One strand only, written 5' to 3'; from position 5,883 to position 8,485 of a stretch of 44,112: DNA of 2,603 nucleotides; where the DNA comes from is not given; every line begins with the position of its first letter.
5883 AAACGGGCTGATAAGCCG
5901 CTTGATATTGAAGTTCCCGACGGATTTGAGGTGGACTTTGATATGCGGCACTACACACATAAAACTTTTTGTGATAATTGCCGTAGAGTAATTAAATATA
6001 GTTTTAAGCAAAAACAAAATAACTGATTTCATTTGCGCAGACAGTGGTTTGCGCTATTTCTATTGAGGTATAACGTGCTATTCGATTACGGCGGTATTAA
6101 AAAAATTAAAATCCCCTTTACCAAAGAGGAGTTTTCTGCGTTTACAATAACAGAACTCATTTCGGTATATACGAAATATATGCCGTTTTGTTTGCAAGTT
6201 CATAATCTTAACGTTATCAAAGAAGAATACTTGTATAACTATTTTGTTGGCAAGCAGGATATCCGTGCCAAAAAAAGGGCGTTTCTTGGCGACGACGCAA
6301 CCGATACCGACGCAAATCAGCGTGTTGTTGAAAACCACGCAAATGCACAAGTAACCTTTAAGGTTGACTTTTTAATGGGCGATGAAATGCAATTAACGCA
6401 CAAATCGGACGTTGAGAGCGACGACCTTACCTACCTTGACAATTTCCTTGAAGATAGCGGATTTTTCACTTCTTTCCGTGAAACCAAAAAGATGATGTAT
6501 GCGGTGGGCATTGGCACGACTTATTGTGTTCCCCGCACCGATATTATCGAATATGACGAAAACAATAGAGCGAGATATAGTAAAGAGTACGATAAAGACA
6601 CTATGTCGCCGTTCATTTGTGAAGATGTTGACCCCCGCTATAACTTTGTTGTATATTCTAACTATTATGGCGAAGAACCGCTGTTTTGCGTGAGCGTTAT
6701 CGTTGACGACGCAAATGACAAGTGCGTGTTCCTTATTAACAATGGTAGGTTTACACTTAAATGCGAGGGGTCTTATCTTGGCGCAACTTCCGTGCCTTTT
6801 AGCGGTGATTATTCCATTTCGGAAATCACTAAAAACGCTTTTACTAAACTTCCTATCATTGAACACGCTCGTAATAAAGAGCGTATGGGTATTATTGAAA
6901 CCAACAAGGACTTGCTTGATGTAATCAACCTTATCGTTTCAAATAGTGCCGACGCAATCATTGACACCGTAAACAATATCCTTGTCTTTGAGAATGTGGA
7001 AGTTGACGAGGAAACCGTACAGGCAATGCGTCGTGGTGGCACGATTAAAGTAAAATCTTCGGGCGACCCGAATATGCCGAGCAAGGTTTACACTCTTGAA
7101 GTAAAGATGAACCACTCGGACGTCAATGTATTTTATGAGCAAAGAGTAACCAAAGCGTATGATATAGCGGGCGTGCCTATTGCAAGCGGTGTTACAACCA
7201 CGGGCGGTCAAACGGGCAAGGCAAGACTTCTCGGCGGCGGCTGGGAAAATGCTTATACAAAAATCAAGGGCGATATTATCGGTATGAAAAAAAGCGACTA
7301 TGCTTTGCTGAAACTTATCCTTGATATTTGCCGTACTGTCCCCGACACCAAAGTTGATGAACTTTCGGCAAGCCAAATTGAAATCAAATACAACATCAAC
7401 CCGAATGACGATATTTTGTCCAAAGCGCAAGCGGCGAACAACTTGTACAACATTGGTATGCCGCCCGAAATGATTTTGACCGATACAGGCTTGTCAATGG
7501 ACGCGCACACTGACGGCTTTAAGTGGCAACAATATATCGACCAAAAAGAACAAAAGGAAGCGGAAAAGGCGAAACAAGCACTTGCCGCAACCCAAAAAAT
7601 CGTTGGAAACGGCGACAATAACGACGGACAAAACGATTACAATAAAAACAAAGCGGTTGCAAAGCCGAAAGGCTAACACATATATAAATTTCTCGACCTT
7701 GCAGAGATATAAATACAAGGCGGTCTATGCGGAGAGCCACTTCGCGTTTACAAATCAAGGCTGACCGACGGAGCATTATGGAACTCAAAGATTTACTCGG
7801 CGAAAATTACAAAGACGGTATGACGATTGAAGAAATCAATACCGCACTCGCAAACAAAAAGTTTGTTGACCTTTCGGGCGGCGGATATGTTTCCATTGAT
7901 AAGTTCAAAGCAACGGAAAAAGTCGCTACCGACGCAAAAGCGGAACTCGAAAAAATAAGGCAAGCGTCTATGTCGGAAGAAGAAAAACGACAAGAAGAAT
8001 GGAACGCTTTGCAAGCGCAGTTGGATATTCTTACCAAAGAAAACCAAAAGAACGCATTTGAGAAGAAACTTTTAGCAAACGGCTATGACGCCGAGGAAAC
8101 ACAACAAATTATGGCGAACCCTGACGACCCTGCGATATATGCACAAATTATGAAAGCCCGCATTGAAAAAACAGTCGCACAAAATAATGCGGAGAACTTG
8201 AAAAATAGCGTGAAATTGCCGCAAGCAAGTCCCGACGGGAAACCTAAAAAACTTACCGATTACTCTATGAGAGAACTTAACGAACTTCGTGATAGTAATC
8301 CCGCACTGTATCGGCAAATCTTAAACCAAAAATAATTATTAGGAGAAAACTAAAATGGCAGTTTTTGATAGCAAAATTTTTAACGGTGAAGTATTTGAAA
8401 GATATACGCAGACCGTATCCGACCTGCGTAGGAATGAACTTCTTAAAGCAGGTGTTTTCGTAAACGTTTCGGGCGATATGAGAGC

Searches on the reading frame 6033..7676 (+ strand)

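Call 9: search_protein_families(library=pfam, proteins=[window:6033-7676:+], max_evalue=0.01)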
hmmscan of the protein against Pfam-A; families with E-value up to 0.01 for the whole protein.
window:6033-7676:+ (547 aa): 1 family
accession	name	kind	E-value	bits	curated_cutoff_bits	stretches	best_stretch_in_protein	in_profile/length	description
PF05133.19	SPP1_portal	-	6.1e-34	118.1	25.5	1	53-503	4-401/416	Phage portal protein, SPP1 Gp6-like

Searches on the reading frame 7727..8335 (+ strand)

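Call 9: search_protein_families(library=pfam, proteins=[window:7727-8335:+], max_evalue=0.01)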
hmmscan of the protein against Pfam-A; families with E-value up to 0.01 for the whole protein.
window:7727-8335:+ (202 aa): 0 families

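Call 45: search_protein_families(library=phrogs, proteins=[window:7778-8335:+], max_evalue=0.01)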
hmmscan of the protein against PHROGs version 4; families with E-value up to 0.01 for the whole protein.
window:7778-8335:+ (185 aa): 1 family
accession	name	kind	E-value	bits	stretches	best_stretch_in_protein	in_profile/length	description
phrog_9483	-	tail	0.0021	17.7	1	35-141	406-515/657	tail length tape measure protein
